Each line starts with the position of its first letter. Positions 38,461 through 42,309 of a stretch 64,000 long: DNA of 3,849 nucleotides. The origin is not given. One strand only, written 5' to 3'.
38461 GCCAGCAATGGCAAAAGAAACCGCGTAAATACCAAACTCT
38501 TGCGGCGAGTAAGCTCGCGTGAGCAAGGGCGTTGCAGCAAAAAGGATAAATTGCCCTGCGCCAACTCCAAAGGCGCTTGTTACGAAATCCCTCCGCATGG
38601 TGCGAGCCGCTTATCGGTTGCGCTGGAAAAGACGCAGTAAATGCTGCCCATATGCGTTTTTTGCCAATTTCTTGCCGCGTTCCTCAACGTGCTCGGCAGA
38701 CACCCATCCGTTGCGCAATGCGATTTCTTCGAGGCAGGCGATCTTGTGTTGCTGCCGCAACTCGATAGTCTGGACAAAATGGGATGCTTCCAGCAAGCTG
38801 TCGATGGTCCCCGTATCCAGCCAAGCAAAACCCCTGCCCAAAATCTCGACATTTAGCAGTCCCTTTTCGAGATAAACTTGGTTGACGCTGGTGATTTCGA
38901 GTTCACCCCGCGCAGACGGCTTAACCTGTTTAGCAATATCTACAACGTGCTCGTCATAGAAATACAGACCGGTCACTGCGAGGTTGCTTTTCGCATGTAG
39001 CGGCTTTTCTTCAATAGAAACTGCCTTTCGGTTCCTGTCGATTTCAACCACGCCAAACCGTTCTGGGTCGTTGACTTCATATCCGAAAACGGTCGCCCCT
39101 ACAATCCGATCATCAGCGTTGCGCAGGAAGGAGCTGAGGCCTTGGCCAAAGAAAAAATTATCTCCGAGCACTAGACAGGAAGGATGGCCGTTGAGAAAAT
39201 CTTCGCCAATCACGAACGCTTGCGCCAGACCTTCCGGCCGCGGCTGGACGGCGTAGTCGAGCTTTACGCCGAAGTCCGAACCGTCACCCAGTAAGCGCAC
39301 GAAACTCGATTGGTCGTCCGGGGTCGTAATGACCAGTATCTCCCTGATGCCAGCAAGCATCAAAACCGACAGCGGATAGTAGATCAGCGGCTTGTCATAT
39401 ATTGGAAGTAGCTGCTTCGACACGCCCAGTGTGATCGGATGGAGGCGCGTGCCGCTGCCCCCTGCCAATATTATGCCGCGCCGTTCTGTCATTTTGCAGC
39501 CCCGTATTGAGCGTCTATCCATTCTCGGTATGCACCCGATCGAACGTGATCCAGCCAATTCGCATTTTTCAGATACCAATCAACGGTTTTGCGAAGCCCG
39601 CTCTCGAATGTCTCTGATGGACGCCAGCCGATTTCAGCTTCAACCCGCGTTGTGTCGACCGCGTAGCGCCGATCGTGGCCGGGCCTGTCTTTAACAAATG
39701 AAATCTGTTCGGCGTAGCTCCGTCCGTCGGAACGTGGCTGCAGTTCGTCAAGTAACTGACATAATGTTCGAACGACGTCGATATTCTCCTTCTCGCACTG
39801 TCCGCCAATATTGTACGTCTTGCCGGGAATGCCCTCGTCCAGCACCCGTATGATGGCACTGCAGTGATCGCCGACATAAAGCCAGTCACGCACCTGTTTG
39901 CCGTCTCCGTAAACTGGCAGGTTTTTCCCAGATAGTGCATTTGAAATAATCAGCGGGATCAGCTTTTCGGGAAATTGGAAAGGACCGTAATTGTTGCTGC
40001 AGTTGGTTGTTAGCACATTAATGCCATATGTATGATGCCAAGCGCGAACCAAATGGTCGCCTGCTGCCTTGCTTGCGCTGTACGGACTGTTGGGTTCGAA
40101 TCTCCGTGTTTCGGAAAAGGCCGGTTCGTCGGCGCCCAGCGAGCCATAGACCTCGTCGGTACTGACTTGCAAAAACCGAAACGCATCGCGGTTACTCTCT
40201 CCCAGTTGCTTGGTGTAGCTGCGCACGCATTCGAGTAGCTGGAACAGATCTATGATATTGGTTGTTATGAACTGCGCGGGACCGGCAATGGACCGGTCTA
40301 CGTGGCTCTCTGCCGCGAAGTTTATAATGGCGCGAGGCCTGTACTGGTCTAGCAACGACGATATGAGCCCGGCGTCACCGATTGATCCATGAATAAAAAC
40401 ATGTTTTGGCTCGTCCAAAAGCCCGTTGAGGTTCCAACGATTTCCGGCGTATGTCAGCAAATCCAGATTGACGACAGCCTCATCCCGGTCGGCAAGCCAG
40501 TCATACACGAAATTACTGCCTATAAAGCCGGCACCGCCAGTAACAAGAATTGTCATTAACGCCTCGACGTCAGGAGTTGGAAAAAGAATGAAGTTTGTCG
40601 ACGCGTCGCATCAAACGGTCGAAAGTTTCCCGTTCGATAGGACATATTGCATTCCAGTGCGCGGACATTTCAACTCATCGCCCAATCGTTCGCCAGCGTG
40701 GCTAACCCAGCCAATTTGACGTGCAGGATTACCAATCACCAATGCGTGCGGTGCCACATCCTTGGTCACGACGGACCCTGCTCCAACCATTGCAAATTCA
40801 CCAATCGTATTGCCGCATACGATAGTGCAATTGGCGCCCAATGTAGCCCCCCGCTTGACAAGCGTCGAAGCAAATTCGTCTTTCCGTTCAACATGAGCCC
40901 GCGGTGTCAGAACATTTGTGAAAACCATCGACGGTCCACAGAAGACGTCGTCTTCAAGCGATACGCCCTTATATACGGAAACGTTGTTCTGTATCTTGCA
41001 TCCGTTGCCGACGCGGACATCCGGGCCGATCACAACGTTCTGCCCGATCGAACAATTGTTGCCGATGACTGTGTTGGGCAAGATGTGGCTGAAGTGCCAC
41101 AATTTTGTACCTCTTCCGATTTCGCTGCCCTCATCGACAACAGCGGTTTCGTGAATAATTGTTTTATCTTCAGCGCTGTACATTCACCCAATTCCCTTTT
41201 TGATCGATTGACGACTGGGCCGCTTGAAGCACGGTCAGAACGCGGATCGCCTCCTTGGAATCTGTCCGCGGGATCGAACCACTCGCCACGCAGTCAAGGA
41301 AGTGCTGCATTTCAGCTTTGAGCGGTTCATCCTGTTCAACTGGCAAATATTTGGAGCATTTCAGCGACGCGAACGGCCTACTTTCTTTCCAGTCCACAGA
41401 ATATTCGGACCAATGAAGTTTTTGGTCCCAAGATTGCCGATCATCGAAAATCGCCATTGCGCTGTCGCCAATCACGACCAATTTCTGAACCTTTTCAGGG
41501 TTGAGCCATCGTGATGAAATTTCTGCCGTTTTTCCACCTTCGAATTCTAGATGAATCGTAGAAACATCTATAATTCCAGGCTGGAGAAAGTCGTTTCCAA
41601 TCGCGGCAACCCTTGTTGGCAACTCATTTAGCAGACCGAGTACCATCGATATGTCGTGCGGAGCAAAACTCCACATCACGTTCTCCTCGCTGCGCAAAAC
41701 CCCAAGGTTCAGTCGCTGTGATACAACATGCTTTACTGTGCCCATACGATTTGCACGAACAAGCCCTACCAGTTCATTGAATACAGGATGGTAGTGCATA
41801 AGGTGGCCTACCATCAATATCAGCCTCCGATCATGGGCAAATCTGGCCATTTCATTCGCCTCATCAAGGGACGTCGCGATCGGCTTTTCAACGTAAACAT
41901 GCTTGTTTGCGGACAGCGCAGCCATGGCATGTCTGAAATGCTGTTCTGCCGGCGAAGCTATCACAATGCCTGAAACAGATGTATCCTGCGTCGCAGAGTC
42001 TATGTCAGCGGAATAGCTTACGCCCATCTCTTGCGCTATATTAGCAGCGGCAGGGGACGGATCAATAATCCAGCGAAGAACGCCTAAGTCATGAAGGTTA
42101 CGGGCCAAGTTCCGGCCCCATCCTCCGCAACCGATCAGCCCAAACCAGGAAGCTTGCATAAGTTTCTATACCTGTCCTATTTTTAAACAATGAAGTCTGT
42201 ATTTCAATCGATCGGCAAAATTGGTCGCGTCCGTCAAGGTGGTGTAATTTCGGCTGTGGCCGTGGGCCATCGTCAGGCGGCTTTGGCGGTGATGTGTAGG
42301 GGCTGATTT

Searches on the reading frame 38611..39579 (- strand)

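Call 24: search_protein_families(library=pfam, proteins=[window:38611-39579:-], max_evalue=0.01)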
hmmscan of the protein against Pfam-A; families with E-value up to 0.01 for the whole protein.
window:38611-39579:- (322 aa): 3 families
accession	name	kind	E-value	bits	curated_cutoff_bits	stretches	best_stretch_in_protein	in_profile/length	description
PF00483.29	NTP_transferase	-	1.8e-73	247.6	21.2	1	35-270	2-243/245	Nucleotidyl transferase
PF12804.13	NTP_transf_3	-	1.7e-07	32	27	1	35-95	1-56/160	MobA-like NTP transferase domain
PF01128.25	IspD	-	0.0026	18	27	1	36-99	4-65/221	2-C-methyl-D-erythritol 4-phosphate cytidylyltransferase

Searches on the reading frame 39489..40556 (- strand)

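Call 24: search_protein_families(library=pfam, proteins=[window:39489-40556:-], max_evalue=0.01)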
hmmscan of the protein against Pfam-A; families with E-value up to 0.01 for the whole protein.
window:39489-40556:- (355 aa): 6 families
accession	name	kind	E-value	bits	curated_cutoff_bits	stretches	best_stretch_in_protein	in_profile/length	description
PF16363.11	GDP_Man_Dehyd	-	9.8e-85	285.4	27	1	4-324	1-332/332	GDP-mannose 4,6 dehydratase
PF01370.27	Epimerase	-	3e-62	210.6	20.9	1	3-251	1-240/240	NAD dependent epimerase/dehydratase family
PF04321.23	RmlD_sub_bind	-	6e-09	35.8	27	1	1-177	1-143/287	RmlD substrate binding domain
PF02719.21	Polysacc_synt_2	-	3.4e-06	26.9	20.2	1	3-112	1-116/293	Polysaccharide biosynthesis protein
PF07993.18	NAD_binding_4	-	0.0003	20.4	20.1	0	5-26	1-22/258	Male sterility protein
PF01073.25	3Beta_HSD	-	0.00051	19.6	22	0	153-236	140-226/280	3-beta hydroxysteroid dehydrogenase/isomerase family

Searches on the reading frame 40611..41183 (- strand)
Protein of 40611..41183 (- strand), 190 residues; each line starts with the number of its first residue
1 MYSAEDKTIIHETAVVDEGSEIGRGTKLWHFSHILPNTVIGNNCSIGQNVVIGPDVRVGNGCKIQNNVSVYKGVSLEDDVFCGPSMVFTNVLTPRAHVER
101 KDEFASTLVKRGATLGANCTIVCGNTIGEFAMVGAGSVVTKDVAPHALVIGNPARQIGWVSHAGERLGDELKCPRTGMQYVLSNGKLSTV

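Call 24: search_protein_families(library=pfam, proteins=[window:40611-41183:-], max_evalue=0.01)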
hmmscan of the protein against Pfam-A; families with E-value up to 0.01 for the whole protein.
window:40611-41183:- (190 aa): 6 families
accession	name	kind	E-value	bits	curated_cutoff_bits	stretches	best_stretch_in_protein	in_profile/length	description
PF00132.30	Hexapep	-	6.2e-20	70.4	27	3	19-53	1-35/36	Bacterial transferase hexapeptide (six repeats)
PF25084.1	LbH_EIF2B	-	2.7e-11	43.8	54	1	5-85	7-90/105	EIF2B subunit epsilon LbH domain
PF14602.12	Hexapep_2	-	1.6e-09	37.8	27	2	38-71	2-33/34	Hexapeptide repeat of succinyl-transferase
PF25087.1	GMPPB_C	-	5.2e-06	26.6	39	2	49-83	4-38/110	GMPPB C-terminal domain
PF24894.1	Hexapep_GlmU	-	0.00055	20.5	23.3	0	31-83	34-84/104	GlmU-like, C-terminal hexapeptide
PF25247.1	LbH_GLGC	-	0.0037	17.6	27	0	36-72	72-107/135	GLGC left-handed parallel beta-helix domain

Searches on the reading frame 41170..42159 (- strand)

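Call 24: search_protein_families(library=pfam, proteins=[window:41170-42159:-], max_evalue=0.01)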
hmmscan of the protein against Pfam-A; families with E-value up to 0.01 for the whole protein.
window:41170-42159:- (329 aa): 4 families
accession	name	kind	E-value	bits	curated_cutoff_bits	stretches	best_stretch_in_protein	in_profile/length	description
PF01408.29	GFO_IDH_MocA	-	1.4e-22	81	24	1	6-119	3-120/120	Oxidoreductase family, NAD-binding Rossmann fold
PF22725.1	GFO_IDH_MocA_C3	-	2.8e-09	37.4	27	1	133-235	7-122/124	GFO/IDH/MocA C-terminal domain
PF02894.22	GFO_IDH_MocA_C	-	1.1e-05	25.7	22.9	1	166-327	47-218/218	Oxidoreductase family, C-terminal alpha/beta domain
PF03446.21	NAD_binding_2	-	0.0048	17.4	21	0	6-77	2-71/161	NAD binding domain of 6-phosphogluconate dehydrogenase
